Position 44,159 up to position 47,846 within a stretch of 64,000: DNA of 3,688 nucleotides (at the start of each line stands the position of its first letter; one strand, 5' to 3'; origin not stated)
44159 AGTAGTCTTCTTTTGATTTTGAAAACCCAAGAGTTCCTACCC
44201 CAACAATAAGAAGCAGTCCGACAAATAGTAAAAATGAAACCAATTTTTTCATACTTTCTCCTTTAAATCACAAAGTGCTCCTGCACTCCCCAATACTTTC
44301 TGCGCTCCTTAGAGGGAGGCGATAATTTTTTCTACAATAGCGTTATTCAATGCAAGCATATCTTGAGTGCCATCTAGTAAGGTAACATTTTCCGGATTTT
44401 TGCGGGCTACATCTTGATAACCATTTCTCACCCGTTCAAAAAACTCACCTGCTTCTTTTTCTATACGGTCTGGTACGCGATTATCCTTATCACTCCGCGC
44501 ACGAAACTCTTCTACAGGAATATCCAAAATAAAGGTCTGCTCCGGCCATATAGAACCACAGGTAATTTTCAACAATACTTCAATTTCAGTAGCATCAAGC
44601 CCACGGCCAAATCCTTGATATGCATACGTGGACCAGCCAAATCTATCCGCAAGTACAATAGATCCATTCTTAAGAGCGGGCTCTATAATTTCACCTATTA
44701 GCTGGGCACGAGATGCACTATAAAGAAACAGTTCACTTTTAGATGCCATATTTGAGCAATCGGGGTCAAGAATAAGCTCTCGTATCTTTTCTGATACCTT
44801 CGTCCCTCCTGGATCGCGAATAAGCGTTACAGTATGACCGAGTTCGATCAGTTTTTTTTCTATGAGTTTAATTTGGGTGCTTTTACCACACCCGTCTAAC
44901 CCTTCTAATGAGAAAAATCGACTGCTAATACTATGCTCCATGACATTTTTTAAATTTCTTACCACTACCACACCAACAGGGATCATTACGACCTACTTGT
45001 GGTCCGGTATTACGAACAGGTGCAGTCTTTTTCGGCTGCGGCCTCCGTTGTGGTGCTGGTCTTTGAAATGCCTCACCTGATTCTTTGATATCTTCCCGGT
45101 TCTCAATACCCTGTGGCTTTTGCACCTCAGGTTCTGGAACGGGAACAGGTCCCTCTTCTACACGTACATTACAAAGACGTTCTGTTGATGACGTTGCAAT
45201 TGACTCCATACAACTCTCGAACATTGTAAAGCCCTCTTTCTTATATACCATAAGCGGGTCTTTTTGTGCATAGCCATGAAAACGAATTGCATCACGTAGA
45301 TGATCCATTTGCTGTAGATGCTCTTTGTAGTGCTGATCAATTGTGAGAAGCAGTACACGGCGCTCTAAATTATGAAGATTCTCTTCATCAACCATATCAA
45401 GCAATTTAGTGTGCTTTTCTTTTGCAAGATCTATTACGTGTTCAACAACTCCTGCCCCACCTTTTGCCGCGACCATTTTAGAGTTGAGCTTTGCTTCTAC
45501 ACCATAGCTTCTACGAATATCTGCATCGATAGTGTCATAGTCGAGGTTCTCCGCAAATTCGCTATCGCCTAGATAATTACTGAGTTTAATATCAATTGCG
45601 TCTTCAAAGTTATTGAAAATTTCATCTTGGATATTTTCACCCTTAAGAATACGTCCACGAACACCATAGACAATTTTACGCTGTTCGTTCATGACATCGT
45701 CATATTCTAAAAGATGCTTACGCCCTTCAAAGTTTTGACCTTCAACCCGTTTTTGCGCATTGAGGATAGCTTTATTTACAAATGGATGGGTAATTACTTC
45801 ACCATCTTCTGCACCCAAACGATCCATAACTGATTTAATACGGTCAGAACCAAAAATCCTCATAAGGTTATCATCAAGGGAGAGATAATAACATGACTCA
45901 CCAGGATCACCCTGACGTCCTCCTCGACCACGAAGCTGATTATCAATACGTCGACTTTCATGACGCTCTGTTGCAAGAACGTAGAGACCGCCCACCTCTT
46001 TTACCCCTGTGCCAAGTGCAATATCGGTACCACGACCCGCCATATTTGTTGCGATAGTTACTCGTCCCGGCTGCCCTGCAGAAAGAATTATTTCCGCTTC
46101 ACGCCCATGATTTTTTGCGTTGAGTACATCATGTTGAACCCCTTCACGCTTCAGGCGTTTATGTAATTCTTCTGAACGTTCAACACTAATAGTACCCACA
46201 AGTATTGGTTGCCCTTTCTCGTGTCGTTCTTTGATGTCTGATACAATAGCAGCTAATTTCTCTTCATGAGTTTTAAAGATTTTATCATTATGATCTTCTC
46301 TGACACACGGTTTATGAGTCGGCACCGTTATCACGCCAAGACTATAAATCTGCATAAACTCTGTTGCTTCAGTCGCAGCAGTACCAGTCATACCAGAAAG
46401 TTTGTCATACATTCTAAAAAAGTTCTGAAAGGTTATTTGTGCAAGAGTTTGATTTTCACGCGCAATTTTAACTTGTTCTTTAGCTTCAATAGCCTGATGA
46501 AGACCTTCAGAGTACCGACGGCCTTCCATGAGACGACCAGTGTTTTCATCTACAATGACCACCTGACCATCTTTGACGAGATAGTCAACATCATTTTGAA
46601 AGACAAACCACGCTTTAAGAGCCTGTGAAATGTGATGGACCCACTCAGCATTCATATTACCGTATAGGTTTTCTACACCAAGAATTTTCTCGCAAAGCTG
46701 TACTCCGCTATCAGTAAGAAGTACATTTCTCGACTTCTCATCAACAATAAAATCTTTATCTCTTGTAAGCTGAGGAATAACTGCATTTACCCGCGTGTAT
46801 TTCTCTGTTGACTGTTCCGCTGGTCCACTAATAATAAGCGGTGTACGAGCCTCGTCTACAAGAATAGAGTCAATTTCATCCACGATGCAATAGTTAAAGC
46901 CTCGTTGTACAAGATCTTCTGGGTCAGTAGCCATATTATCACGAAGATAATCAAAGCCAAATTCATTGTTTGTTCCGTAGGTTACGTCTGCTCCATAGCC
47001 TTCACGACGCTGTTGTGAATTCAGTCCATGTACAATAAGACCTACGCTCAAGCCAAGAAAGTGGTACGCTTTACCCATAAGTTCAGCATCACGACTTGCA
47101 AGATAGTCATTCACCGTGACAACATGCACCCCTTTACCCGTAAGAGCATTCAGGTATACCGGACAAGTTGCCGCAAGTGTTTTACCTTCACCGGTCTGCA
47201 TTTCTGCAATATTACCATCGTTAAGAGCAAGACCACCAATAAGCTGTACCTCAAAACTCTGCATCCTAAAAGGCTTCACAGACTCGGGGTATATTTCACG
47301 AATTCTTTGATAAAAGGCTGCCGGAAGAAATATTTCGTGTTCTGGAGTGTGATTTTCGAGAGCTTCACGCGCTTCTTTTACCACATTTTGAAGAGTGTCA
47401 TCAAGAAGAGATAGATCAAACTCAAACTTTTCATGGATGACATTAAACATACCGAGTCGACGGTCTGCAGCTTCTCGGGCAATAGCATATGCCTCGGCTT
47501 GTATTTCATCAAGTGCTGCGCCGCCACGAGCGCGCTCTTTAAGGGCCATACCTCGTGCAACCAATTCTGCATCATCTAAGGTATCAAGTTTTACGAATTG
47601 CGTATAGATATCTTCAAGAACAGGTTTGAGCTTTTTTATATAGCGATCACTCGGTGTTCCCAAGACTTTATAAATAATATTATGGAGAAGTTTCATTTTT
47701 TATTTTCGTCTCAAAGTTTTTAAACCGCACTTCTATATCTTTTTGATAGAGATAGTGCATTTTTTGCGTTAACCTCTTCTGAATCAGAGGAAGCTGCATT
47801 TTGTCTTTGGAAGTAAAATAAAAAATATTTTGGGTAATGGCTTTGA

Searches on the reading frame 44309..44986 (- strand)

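Call 6: search_protein_families(library=pfam, proteins=[window:44309-44986:-], max_evalue=0.001)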
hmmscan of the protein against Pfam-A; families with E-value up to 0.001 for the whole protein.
window:44309-44986:- (225 aa): 1 family
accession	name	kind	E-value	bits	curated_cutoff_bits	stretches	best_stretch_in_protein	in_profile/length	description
PF02223.23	Thymidylate_kin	-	2e-39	135.6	27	1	27-217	1-185/185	Thymidylate kinase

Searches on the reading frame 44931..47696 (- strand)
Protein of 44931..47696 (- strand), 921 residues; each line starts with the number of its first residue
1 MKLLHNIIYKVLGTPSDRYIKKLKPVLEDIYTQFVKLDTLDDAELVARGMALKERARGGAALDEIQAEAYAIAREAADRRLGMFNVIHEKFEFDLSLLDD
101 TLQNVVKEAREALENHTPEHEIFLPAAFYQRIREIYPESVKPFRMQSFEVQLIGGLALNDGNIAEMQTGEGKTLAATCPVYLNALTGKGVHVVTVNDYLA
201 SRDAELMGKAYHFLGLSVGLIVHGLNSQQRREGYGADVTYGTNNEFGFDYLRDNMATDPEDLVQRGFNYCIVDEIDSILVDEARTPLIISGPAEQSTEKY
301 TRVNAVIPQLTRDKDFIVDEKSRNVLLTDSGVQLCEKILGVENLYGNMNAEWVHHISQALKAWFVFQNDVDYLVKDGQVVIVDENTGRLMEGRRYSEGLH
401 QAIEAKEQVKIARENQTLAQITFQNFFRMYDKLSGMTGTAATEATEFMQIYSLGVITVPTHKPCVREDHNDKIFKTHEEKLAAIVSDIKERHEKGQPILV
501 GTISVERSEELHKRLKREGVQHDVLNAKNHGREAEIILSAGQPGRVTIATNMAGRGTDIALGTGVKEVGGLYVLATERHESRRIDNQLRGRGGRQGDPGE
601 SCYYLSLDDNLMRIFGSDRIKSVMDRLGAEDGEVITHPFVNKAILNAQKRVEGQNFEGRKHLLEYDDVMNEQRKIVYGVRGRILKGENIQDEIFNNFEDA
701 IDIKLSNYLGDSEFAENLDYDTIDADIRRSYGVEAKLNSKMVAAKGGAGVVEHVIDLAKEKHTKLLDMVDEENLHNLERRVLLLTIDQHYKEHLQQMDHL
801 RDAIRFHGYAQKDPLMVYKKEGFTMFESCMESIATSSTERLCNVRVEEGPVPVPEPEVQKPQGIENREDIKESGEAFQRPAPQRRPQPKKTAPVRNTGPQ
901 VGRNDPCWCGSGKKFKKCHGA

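Call 19: search_protein_families(library=pfam, proteins=[window:44931-47696:-], max_evalue=0.001)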
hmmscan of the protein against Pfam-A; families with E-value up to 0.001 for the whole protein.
window:44931-47696:- (921 aa): 6 families
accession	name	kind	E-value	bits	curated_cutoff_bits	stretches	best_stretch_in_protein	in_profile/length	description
PF07517.20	SecA_DEAD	-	4.3e-119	397.5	24.6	2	96-447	32-289/290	SecA DEAD-like domain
PF21090.3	P-loop_SecA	-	5.4e-78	261.7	27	2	463-564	1-102/205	SecA P-loop domain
PF07516.18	SecA_SW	-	2.6e-57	194.5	26.7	1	634-844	1-199/200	SecA Wing and Scaffold domain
PF01043.26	SecA_PP_bind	-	9.8e-43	145.7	23.5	1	296-404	2-110/110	SecA preprotein cross-linking domain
PF02810.21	SEC-C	-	5.4e-11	42.6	20.4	1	903-920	1-18/19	SEC-C motif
PF00270.35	DEAD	-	1.7e-06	28.3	26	1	162-282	17-133/167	DEAD/DEAH box helicase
